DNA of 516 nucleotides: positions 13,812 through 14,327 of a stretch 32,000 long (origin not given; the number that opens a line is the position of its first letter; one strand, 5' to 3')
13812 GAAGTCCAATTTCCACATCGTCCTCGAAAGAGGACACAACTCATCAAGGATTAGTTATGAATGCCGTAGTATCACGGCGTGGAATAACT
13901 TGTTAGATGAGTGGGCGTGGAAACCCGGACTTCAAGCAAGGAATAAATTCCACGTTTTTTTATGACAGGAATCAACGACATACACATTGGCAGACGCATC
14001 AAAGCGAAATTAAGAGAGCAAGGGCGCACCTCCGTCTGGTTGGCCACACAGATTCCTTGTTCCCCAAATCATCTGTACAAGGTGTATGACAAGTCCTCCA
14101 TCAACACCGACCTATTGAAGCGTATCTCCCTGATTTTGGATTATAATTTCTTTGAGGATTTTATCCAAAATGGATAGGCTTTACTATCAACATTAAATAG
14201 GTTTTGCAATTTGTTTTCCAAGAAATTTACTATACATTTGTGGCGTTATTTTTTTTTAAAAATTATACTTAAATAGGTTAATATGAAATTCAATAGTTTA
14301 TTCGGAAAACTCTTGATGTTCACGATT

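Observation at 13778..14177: RNA copy B is the leader of an XRE gene, with its terminator T-run touching the start codon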

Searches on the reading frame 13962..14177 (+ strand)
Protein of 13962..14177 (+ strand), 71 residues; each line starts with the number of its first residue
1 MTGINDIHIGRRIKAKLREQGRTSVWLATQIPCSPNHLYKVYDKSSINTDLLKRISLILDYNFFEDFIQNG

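Call 12: search_protein_families(library=pfam, proteins=[window:13962-14177:+], max_evalue=0.01)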
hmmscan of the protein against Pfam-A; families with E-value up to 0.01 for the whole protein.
window:13962-14177:+ (71 aa): 0 families

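Call 14: find_homologous_proteins(query=window:13962-14177:+, max_evalue=0.001)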
Query window:13962-14177:+ (71 aa): 70 proteins with E <= 0.001 among 70 candidates.
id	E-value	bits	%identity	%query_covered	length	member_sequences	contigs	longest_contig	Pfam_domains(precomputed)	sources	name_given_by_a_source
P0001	7.4e-41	154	100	100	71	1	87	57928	-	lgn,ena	-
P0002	1.8e-33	131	89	99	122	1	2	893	-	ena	-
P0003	2.2e-33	131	84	99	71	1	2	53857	-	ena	-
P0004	2.9e-33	130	85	100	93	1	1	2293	-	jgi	jgi:hypothetical protein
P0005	3.3e-33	130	86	99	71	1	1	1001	-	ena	-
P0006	1.3e-32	128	83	100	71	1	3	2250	-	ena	-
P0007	3.9e-32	127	84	99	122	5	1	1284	-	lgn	-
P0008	5.1e-32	126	83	100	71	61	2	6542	-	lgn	-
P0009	5.1e-32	126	82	100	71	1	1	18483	-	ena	-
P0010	1.7e-31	125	82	100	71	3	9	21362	-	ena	-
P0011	2.2e-31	124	82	100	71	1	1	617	-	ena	-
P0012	6.0e-31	123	82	100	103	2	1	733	-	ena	-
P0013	6.0e-31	123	80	100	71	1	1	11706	-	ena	-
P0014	7.4e-31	123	79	100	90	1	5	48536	-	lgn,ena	-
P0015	8.3e-31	122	81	99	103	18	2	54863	-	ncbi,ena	-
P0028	2.4e-29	118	76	100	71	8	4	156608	-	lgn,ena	-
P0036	2.6e-28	114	73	100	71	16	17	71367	-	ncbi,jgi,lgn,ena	-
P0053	9.2e-27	110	74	97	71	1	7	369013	-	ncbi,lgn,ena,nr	ncbi:MAG: XRE family transcriptional regulator [Bacteroidales bacterium]|nr:XRE family transcription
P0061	5.0e-26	107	69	99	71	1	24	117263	-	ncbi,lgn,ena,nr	ncbi:MAG: hypothetical protein IKZ55_01545 [Bacteroidales bacterium]|nr:hypothetical protein [Bacter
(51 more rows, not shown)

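Call 15: search_protein_families(library=ncbifam, proteins=[window:13962-14177:+], max_evalue=10)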
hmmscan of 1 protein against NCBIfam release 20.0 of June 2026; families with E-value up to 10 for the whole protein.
window:13962-14177:+ (71 aa): 0 families

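Call 16: find_encoding_contigs(protein=P0001, flank=6000, max_places=6)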
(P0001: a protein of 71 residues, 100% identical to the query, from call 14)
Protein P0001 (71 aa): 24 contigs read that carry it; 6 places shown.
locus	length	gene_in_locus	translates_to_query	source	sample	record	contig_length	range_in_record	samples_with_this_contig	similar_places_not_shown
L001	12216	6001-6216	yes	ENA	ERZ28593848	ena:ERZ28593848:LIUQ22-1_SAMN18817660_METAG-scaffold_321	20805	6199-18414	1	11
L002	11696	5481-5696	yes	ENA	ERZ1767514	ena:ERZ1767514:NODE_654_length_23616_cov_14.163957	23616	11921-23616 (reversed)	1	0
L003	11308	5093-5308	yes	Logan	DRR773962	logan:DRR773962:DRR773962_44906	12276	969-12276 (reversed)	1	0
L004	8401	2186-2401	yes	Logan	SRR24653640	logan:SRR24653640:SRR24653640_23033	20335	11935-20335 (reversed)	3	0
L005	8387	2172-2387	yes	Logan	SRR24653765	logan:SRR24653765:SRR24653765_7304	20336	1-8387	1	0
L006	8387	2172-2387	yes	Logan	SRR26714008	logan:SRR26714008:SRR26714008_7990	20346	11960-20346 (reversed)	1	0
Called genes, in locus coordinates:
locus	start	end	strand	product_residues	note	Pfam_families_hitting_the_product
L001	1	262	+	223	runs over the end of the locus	-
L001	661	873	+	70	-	-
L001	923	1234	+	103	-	-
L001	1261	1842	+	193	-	PF14014:DUF4230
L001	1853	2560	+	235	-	PF14014:DUF4230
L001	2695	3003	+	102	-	PF14338:Mrr_N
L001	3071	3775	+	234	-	PF06250:YhcG_C (weak), PF01939:NucS_C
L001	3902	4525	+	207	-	-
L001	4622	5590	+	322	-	PF13280:WYL, PF25583:WCX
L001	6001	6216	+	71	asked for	-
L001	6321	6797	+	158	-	-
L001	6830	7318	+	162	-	-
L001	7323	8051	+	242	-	-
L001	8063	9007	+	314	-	PF19672:DUF6175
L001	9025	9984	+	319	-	-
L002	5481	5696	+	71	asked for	-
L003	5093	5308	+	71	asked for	-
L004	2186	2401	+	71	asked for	-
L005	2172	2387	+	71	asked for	-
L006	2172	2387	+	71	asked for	-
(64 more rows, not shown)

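Call 17: find_encoding_contigs(protein=P0061, flank=6000, max_places=6)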
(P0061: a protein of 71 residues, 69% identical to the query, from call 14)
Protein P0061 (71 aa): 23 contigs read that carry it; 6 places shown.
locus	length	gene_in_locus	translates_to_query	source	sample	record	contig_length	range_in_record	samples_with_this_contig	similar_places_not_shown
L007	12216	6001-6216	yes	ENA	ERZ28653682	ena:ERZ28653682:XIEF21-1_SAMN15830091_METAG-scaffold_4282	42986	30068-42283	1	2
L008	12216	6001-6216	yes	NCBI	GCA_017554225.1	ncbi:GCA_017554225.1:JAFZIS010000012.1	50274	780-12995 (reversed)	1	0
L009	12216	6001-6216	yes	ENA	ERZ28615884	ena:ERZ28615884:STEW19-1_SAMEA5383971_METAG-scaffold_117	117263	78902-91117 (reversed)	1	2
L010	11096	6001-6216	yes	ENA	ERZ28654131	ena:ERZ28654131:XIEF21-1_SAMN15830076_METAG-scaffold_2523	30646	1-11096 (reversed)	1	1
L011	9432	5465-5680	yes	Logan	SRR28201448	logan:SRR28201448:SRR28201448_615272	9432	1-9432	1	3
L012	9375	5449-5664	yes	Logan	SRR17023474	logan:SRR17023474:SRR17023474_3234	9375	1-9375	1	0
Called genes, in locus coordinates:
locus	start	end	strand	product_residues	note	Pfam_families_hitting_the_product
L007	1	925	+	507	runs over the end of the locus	PF01935:DUF87 (weak), PF05872:HerA_C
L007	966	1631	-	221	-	PF01135:PCMT, PF13847:Methyltransf_31 (weak)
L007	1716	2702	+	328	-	PF01408:GFO_IDH_MocA, PF22660:RS_preATP-grasp-like (faint), PF02894:GFO_IDH_MocA_C (weak), PF22725:GFO_IDH_MocA_C3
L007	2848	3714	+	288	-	-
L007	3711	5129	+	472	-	PF13727:CoA_binding_3, PF02397:Bac_transf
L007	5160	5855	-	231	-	PF14127:DUF4294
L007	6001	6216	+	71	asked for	-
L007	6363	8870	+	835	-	PF13306:LRR_5, PF13855:LRR_8 (faint), PF13306:LRR_5, PF18962:Por_Secre_tail (faint)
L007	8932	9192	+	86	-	-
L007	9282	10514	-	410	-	PF06689:zf-C4_ClpX, PF00493:MCM (weak), PF05496:RuvB_N (faint), PF00158:Sigma54_activat (faint), PF00004:AAA, PF07724:AAA_2, PF07728:AAA_5 (weak), PF10431:ClpB_D2-small, +1 more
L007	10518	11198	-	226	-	PF00574:CLP_protease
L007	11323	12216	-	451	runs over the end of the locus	PF05697:Trigger_N, PF28537:FKBP-like_TF, PF05698:Trigger_C (weak), PF28539:TF_C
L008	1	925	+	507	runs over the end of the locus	PF01935:DUF87 (weak), PF05872:HerA_C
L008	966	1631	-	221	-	PF01135:PCMT, PF13847:Methyltransf_31 (weak)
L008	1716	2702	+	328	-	PF01408:GFO_IDH_MocA, PF22660:RS_preATP-grasp-like (faint), PF02894:GFO_IDH_MocA_C (weak), PF22725:GFO_IDH_MocA_C3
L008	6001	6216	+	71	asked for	-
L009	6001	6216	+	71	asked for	-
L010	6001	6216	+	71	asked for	-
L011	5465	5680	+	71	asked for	-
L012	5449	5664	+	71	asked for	-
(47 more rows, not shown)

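Call 18: find_encoding_contigs(protein=P0053, flank=6000, max_places=4)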
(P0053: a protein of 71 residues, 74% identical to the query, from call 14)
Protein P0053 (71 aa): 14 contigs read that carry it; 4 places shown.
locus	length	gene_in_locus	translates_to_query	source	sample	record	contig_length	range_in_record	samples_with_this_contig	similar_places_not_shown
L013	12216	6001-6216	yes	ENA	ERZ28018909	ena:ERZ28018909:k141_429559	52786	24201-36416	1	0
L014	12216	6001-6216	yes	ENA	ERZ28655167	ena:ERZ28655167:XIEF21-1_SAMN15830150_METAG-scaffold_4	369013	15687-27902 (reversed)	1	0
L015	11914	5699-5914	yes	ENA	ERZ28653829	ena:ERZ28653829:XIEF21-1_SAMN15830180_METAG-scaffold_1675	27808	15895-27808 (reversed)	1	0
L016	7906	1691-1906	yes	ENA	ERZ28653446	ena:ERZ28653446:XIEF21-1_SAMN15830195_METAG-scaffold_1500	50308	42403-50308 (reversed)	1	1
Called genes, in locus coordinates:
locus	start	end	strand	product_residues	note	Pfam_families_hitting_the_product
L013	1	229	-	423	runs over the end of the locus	PF00438:S-AdoMet_synt_N, PF02772:S-AdoMet_synt_M, PF02773:S-AdoMet_synt_C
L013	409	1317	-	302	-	PF00005:ABC_tran, PF13304:AAA_21 (faint)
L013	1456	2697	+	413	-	-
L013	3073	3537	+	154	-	PF00572:Ribosomal_L13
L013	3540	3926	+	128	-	PF00380:Ribosomal_S9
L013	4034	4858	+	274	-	PF00318:Ribosomal_S2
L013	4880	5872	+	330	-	PF00627:UBA (faint), PF00889:EF_TS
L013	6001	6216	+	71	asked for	-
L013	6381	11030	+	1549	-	PF13306:LRR_5, PF13855:LRR_8 (faint), PF23952:LRR_EndoS (faint), PF13306:LRR_5, PF18962:Por_Secre_tail (weak)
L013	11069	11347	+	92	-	-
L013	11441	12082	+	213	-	-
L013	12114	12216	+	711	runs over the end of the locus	PF02838:Glyco_hydro_20b, PF00728:Glyco_hydro_20, PF00754:F5_F8_type_C (weak)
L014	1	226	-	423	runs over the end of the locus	PF00438:S-AdoMet_synt_N, PF02772:S-AdoMet_synt_M, PF02773:S-AdoMet_synt_C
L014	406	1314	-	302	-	PF00005:ABC_tran, PF13304:AAA_21 (faint)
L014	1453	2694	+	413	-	-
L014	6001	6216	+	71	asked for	-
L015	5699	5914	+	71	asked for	-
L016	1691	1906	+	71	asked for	-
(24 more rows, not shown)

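Call 21: find_encoding_contigs(protein=P0015, flank=5000, max_places=3)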
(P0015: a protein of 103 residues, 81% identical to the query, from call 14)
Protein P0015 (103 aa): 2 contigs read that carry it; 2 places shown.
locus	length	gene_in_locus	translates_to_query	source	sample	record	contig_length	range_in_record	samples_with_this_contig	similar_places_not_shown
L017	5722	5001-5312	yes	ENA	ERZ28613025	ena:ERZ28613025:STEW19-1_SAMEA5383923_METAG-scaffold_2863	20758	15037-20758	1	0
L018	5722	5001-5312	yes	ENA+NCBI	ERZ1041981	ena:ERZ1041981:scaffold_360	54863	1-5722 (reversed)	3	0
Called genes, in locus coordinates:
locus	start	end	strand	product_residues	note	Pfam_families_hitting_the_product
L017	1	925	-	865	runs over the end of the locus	-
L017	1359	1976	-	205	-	PF01300:Sua5_yciO_yrdC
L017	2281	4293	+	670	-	PF14849:YidC_periplas, PF02096:60KD_IMP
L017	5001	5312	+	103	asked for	-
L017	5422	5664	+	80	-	-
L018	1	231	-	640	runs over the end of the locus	-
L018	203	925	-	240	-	PF05359:DUF748 (weak)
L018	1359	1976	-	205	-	PF01300:Sua5_yciO_yrdC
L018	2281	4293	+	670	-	PF14849:YidC_periplas, PF02096:60KD_IMP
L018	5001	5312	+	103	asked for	-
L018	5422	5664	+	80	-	-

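Call 22: find_encoding_contigs(protein=P0036, flank=5000, max_places=4)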
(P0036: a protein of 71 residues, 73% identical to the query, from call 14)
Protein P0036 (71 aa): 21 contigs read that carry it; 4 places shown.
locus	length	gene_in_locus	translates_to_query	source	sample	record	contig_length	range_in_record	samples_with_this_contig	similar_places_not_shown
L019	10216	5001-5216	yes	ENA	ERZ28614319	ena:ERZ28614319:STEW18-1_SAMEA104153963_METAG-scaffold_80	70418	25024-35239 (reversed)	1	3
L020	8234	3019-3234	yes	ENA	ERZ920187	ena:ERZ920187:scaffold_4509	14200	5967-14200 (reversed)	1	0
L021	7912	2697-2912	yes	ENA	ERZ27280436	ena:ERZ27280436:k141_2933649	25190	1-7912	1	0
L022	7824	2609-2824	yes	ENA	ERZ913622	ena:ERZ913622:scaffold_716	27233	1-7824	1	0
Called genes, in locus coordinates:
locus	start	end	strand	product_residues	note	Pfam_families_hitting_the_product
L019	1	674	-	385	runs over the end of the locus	PF13173:AAA_14, PF13635:DUF4143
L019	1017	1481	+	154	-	PF00572:Ribosomal_L13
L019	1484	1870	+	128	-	PF00380:Ribosomal_S9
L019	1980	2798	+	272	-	PF00318:Ribosomal_S2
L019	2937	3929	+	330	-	PF00627:UBA (faint), PF00889:EF_TS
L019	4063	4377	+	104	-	PF01909:NTP_transf_2, PF18765:Polbeta (weak)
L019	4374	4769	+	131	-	PF05168:HEPN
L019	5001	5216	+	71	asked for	-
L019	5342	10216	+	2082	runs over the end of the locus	PF13306:LRR_5, PF13855:LRR_8 (faint), PF13306:LRR_5, PF18998:Flg_new_2, PF13306:LRR_5, PF18962:Por_Secre_tail (weak)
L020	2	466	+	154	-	?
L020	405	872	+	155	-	PF00318:Ribosomal_S2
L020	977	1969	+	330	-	PF00627:UBA (faint), PF00889:EF_TS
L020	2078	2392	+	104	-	PF01909:NTP_transf_2, PF18765:Polbeta (weak)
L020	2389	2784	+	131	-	PF05168:HEPN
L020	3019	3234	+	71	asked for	-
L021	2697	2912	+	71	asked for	-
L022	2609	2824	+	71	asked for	-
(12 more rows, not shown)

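Call 23: find_encoding_contigs(protein=P0028, flank=5000, max_places=3)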
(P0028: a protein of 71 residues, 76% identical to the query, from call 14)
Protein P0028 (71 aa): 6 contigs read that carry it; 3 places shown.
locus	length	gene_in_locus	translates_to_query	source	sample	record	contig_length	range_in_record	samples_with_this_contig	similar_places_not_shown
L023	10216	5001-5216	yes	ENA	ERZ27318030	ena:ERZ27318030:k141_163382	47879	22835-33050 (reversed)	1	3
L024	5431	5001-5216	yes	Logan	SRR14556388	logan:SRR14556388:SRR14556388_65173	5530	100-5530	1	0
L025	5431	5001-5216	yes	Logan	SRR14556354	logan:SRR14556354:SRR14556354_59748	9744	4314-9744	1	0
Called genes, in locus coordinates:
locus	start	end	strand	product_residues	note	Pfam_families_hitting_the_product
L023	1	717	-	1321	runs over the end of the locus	PF05547:Peptidase_M6, PF00041:fn3 (weak), PF18962:Por_Secre_tail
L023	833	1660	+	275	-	PF00582:Usp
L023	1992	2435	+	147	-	-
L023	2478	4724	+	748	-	PF13328:HD_4, PF04607:RelA_SpoT, PF02824:TGS, PF28438:RelA_RIS, PF01842:ACT (weak), PF13291:ACT_4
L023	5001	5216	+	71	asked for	-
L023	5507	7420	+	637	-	-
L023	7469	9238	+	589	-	-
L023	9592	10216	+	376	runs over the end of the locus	-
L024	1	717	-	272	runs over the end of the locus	?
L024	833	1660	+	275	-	PF00582:Usp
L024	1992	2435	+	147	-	-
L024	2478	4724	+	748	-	PF13328:HD_4, PF04607:RelA_SpoT, PF02824:TGS, PF28438:RelA_RIS, PF01842:ACT (weak), PF13291:ACT_4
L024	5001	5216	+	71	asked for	-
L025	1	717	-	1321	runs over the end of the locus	PF05547:Peptidase_M6, PF00041:fn3 (weak), PF18962:Por_Secre_tail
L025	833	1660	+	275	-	PF00582:Usp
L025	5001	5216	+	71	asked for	-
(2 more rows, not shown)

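Call 40: search_protein_families(library=pfam, proteins=[window:13962-14174:+], max_evalue=10)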
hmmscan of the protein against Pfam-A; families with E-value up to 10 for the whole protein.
seq(71 aa): 0 families

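Call 49: search_solved_structures(query=A4, max_evalue=1, show_alignments=1)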
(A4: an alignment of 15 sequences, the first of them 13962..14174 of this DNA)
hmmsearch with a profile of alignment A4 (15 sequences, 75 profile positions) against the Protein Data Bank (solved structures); distinct sequences matched with E-value up to 1: 19.
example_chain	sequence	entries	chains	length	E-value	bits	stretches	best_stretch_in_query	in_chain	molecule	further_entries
8tac_A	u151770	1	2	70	4.7e-06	29.5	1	8-60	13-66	DBP48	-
3bs3_A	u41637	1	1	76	2.2e-05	27.4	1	11-62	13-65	Putative DNA-binding protein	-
3qq6_A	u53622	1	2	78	0.0005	23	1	6-61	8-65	HTH-type transcriptional regulator sinR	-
5tn0_A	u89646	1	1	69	0.0015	21.5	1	9-61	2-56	HTH-type transcriptional regulator SinR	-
1b0n_A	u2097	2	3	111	0.0053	19.7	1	9-61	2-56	PROTEIN (SINR PROTEIN) | HTH-TYPE TRANSCRIPTIONAL REGULATOR SINR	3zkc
5cy1_A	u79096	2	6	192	0.0087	19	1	16-45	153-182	Transposon Tn3 resolvase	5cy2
3omt_A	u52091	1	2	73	0.012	18.6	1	4-62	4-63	uncharacterized protein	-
4mcx_A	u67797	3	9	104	0.028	17.4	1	2-59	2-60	Antidote protein | Antitoxin HigA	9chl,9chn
8ezt_A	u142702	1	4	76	0.034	17.1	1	9-60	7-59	HipB(Lp)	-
4mct_A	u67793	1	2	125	0.037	17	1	2-59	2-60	Antidote protein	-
6chv_A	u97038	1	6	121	0.042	16.8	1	2-59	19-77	Antitoxin HigA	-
6cf1_A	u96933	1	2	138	0.057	16.4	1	2-59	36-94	Antitoxin HigA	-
2lvs_A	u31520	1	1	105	0.064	16.3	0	16-44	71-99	Putative uncharacterized protein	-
6f8s_A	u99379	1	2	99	0.11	15.6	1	4-60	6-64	XRE family transcriptional regulator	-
6f8h_A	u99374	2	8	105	0.12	15.3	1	5-60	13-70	XRE family transcriptional regulator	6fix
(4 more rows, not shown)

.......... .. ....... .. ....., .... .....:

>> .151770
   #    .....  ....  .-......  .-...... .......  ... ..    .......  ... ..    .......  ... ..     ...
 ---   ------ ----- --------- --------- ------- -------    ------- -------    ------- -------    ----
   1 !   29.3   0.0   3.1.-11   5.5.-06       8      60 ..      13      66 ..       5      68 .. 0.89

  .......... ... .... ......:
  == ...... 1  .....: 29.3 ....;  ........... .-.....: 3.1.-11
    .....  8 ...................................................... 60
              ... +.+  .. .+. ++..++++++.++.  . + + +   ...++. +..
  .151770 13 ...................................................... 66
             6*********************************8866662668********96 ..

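Call 50: find_homologous_proteins(query=A4, max_evalue=0.001)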
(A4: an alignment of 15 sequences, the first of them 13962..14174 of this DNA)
Query A4 (15 sequences) (71 aa, profile of the alignment): 1012 proteins with E <= 0.001 among 1404 candidates; the best 120 are listed.
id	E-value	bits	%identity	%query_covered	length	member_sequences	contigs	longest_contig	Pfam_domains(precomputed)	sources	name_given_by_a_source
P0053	2.1e-32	128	74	97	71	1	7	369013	-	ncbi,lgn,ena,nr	ncbi:MAG: XRE family transcriptional regulator [Bacteroidales bacterium]|nr:XRE family transcription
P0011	4.0e-32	128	82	100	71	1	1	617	-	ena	-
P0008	5.1e-32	127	83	100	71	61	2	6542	-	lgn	-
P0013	5.2e-32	127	80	100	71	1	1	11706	-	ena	-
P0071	5.7e-32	127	69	100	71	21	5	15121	-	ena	-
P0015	9.7e-32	126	81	99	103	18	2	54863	-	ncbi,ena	-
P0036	9.7e-32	126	73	100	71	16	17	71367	-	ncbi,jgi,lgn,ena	-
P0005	1.0e-31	126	86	99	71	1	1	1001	-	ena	-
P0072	1.0e-31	126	90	100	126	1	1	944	-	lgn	-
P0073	1.0e-31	126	90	100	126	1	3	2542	-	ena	-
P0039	1.4e-31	126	76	100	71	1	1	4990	-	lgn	-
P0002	1.4e-31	126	89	99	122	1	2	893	-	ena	-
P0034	1.4e-31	126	76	100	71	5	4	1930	-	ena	-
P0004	1.5e-31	126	85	100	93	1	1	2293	-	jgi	jgi:hypothetical protein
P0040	1.9e-31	125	73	100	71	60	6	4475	-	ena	-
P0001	6.7e-31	124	100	100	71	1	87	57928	-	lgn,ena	-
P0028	2.3e-30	122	76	100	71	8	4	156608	-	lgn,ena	-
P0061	2.4e-30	122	69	99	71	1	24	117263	-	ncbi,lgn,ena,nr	ncbi:MAG: hypothetical protein IKZ55_01545 [Bacteroidales bacterium]|nr:hypothetical protein [Bacter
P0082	2.9e-29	118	49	89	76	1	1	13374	-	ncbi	-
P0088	3.7e-28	115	66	94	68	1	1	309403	-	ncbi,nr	ncbi:MAG: helix-turn-helix domain-containing protein [Bacteroidales bacterium]|nr:helix-turn-helix d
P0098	1.1e-27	113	41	93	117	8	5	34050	PF13443.13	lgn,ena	-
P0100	1.3e-27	113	42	85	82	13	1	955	PF13443.13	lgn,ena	-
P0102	1.4e-27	113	41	96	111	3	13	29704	PF13443.13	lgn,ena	-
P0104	1.6e-27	113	37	99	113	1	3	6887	PF13443.13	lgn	-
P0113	2.8e-27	112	41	93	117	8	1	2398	PF13443.13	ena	-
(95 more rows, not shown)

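Call 71: predict_structure(alignment_id=A5)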
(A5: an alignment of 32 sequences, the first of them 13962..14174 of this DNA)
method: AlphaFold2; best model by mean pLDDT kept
length: 71 residues; sequences in the alignment: 32
mean_pLDDT: 77.8   pTM: 0.61
mean pLDDT of the five models: 77.8, 77.0, 75.7, 75.4, 75.3
residues with pLDDT >= 90: 0; 70-90: 61; 50-70: 5; < 50: 5
segments of 3 or more residues with pLDDT < 50: 1-4
pLDDT, mean of each block of 10 residues (from residue 1): 58 87 87 77 78 87 74 48
secondary structure, 60 per line:
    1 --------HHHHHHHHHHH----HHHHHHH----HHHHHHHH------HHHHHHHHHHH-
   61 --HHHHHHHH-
elements in order: H9-19 H24-30 H35-42 H49-59 H63-70
